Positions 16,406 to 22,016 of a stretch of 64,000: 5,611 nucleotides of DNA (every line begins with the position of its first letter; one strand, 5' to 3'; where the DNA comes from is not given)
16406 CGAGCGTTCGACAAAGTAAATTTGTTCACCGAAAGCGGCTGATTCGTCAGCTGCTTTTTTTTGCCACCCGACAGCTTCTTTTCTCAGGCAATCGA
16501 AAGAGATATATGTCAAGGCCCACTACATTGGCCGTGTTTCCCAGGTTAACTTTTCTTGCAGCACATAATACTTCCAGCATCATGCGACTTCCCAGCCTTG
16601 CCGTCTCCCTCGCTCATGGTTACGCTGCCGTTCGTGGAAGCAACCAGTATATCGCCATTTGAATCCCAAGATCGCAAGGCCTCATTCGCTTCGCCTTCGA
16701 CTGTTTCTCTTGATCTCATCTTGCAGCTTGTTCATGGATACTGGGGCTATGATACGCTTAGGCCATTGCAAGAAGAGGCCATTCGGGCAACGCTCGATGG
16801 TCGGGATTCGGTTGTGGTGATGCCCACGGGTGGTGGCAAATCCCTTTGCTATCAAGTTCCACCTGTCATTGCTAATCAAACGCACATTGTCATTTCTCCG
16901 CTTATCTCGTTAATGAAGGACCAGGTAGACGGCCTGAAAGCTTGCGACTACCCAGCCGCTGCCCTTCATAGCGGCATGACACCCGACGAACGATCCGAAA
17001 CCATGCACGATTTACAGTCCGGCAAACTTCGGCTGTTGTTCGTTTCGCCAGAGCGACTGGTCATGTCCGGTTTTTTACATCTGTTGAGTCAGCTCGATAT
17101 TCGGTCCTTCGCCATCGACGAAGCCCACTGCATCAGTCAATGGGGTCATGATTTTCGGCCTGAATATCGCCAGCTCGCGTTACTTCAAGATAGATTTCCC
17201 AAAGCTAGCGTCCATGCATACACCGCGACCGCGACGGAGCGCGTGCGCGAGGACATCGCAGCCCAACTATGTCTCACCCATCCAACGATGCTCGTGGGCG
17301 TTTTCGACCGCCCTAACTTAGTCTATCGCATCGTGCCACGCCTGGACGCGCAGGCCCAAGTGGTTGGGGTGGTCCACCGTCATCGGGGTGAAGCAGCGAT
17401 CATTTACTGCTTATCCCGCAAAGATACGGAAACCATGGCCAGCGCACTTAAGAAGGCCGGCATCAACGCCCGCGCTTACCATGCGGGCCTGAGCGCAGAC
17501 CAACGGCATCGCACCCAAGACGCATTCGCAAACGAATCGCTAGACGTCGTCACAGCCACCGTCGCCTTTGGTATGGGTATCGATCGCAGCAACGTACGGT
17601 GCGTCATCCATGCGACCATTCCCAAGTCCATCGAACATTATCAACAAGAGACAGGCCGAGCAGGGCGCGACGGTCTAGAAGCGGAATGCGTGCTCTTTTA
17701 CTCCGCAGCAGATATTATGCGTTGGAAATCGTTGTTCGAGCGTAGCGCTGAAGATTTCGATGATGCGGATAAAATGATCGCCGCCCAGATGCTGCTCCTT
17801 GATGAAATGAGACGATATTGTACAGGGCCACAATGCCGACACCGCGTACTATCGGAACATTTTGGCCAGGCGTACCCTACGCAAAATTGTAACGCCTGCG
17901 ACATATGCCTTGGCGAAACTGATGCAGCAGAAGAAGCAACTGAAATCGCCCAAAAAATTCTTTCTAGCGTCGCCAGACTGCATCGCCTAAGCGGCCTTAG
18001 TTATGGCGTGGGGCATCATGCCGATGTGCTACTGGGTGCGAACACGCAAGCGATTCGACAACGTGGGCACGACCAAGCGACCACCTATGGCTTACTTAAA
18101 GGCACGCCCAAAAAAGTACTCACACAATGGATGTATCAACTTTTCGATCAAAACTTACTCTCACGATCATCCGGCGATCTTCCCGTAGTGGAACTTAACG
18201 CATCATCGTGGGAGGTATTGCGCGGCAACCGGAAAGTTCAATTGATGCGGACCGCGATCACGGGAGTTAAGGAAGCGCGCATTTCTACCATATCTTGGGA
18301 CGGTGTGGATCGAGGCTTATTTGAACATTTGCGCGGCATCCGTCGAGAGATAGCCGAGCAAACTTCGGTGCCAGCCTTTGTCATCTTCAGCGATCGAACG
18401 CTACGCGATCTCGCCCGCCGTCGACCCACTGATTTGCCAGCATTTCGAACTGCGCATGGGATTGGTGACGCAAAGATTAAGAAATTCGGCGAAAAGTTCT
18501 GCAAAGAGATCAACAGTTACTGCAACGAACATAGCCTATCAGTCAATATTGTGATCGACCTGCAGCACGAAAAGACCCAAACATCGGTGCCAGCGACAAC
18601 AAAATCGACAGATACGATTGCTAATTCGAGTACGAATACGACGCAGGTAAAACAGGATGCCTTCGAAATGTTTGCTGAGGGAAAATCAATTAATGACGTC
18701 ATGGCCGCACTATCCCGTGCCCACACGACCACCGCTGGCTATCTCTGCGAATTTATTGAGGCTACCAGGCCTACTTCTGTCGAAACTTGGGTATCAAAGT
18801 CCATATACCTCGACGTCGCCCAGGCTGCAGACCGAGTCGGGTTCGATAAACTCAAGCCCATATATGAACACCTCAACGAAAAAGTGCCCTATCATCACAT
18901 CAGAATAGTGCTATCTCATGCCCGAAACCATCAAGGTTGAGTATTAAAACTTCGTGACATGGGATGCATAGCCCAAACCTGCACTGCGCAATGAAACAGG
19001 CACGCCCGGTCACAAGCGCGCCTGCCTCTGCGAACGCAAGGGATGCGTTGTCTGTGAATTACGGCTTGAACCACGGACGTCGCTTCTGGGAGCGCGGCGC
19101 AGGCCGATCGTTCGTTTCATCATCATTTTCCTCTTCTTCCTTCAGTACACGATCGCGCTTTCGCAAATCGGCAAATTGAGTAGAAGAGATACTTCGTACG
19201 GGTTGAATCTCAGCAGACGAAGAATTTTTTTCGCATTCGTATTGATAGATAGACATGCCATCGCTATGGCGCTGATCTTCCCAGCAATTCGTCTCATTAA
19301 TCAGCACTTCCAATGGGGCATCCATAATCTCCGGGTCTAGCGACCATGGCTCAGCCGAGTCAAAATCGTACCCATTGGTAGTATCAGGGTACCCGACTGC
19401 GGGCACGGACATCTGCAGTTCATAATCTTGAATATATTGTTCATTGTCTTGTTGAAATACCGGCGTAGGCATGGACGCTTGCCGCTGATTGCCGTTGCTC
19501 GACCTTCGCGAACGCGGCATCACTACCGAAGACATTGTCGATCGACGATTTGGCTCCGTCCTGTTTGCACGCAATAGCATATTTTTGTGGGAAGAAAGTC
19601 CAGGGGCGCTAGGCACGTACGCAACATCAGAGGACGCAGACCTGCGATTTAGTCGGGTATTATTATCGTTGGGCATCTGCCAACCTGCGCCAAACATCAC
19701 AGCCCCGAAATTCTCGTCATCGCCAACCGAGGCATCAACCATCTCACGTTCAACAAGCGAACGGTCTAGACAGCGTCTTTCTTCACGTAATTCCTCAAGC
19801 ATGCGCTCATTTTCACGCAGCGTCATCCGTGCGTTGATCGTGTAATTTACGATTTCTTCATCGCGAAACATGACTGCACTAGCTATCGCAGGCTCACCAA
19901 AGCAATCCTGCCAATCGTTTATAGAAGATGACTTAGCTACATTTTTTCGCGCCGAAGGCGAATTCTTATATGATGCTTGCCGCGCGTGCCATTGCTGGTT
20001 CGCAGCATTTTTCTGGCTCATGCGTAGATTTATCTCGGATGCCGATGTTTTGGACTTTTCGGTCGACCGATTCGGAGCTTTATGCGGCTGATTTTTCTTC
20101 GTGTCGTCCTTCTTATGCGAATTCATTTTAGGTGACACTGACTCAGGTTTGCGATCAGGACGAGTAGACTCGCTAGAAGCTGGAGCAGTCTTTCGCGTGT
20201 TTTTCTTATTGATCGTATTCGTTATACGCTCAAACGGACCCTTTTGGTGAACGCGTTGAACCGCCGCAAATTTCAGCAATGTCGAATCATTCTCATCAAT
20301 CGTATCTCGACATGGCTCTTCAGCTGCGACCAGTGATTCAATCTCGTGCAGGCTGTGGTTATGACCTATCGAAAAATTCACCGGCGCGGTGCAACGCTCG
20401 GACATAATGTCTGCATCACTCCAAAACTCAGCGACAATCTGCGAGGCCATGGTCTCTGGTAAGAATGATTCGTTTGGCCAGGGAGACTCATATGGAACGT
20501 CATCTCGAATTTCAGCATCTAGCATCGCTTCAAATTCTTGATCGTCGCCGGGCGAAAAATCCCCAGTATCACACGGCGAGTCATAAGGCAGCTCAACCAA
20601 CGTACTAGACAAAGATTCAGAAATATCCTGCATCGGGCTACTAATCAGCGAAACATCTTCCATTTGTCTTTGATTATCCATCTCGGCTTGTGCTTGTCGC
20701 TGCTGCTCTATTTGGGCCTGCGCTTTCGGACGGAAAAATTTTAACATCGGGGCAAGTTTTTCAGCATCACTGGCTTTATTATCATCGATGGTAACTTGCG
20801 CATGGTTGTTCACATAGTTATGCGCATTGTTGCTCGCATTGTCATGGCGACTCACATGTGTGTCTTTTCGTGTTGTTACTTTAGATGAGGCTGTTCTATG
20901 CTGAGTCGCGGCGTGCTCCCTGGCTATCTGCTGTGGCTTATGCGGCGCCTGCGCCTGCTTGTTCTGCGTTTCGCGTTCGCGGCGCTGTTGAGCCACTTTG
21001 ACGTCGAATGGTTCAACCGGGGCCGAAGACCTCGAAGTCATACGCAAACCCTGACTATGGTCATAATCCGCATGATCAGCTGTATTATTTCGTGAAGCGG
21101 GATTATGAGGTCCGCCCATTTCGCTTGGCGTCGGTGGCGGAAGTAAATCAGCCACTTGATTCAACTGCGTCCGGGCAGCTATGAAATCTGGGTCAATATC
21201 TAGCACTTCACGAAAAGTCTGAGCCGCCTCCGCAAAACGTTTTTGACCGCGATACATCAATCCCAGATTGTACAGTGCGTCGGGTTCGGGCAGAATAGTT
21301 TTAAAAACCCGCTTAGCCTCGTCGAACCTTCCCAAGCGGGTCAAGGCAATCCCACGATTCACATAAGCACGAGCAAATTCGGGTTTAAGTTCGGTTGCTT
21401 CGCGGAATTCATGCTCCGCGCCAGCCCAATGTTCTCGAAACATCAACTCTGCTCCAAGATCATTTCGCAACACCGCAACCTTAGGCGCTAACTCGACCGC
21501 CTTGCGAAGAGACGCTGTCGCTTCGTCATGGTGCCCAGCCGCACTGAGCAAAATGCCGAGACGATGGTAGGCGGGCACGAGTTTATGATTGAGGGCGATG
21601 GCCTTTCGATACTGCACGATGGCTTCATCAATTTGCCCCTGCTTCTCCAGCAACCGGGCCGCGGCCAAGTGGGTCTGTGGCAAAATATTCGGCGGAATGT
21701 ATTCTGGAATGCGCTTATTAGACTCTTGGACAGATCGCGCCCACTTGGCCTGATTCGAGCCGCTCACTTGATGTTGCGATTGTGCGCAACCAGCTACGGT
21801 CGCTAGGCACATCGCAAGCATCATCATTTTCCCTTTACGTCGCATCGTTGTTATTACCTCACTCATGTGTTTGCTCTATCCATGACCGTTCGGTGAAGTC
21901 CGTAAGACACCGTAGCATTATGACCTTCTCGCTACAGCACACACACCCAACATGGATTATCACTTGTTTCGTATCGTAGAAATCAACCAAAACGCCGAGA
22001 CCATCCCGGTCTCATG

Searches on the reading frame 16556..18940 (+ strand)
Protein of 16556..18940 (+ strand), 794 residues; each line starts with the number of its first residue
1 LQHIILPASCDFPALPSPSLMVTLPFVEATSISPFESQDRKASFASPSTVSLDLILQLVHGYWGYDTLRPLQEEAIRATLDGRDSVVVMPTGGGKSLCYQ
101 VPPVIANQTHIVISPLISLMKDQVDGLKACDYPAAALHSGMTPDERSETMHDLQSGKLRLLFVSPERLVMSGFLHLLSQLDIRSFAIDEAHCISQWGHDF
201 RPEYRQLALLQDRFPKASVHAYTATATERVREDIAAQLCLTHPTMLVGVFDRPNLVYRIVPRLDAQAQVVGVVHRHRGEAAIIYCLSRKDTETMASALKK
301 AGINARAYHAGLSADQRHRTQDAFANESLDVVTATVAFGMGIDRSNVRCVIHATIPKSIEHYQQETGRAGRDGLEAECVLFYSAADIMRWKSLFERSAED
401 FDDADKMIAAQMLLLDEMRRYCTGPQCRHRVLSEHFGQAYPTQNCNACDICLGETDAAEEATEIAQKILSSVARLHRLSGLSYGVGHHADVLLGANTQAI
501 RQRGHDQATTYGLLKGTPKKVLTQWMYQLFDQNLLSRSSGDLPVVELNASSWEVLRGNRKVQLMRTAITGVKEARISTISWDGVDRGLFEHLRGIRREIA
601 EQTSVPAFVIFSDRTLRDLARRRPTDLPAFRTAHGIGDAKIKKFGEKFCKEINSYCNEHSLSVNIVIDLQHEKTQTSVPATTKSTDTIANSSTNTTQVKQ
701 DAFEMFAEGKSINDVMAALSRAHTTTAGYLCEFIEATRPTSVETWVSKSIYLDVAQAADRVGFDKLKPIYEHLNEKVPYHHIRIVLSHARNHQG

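Call 90: search_protein_families(library=pfam, proteins=[window:16556-18940:+], max_evalue=0.00001)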
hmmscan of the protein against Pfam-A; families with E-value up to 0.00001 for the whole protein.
window:16556-18940:+ (794 aa): 6 families
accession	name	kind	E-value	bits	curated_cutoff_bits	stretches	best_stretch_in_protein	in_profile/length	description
PF00271.37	Helicase_C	-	3.2e-25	88.9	23.5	1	271-373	8-110/110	Helicase conserved C-terminal domain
PF00270.35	DEAD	-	1.3e-23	84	26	1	69-231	1-165/167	DEAD/DEAH box helicase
PF09382.16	RQC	-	1.4e-23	83.3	23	1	459-564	5-106/114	RQC domain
PF00570.28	HRDC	-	2.2e-18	66.4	23.8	1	586-652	2-68/68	HRDC domain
PF14493.12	HTH_40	-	8.2e-16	58.5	27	1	700-786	3-89/89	Helix-turn-helix domain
PF16124.10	RecQ_Zn_bind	-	5.5e-12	46.7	25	1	385-452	2-66/66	RecQ zinc-binding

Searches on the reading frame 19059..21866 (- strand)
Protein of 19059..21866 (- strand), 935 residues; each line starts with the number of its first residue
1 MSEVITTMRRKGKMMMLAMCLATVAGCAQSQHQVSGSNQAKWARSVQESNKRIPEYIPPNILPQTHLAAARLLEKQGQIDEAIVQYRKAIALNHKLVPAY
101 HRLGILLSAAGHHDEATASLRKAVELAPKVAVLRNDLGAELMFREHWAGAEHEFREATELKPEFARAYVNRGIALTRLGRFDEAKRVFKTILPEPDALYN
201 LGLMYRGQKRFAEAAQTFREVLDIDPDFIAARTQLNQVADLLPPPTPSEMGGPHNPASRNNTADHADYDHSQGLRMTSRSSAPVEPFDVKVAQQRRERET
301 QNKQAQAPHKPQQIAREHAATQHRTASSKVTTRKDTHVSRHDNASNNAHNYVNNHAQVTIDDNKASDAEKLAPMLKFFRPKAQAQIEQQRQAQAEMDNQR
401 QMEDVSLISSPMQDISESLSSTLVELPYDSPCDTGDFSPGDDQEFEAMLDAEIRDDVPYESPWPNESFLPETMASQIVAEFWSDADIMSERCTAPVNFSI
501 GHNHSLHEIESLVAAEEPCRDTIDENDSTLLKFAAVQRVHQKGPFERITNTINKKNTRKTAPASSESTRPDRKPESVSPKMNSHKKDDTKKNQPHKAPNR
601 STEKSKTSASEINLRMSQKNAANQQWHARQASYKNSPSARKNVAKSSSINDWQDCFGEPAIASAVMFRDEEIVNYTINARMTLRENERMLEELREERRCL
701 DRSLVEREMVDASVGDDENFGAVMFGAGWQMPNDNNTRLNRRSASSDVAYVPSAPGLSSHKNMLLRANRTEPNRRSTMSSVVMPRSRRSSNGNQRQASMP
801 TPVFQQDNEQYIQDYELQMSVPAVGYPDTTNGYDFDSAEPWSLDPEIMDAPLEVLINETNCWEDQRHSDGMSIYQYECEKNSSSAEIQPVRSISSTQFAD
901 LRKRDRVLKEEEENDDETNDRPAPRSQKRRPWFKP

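Call 90: search_protein_families(library=pfam, proteins=[window:19059-21866:-], max_evalue=0.00001)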
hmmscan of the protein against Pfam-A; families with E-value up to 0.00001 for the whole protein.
window:19059-21866:- (935 aa): 14 families
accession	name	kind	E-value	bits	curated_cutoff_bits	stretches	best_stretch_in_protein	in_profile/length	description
PF07719.23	TPR_2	-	5.2e-28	95.3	27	1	195-227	1-33/34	Tetratricopeptide repeat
PF00515.34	TPR_1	-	6e-27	92.8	27.8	1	195-228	1-34/34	Tetratricopeptide repeat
PF13181.12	TPR_8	-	2.7e-23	80.5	25.7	0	196-227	2-33/34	Tetratricopeptide repeat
PF13414.12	TPR_11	-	3.1e-19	68.8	26.8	1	75-108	6-39/42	TPR repeat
PF13431.12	TPR_17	-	3e-16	58.7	24.4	0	86-116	2-32/34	Tetratricopeptide repeat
PF13432.12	TPR_16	-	1.3e-15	57.9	32.7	0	137-184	3-50/65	Tetratricopeptide repeat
PF13424.12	TPR_12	-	1.1e-14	54.7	30.1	0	66-128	6-76/77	Tetratricopeptide repeat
PF14559.12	TPR_19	-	1.6e-14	54.4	25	0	75-129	3-57/68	Tetratricopeptide repeat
PF13428.12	TPR_14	-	7.9e-14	51.2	23.5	0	64-105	2-43/44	Tetratricopeptide repeat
PF13374.12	TPR_10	-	5.2e-13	49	27.5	0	197-224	4-31/42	Tetratricopeptide repeat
PF24575.1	TPR_Slam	-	4.3e-10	40.4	35.2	0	66-117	50-101/104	Surface lipoprotein assembly modifier, N-terminal TPR repeats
PF13176.12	TPR_7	-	8.1e-10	38.4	27.9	0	197-227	1-31/36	Tetratricopeptide repeat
PF13174.12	TPR_6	-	1.1e-09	38.7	26.3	0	196-227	1-32/33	Tetratricopeptide repeat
PF07721.20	TPR_4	-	1.1e-09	38.4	27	0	165-187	1-23/26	Tetratricopeptide repeat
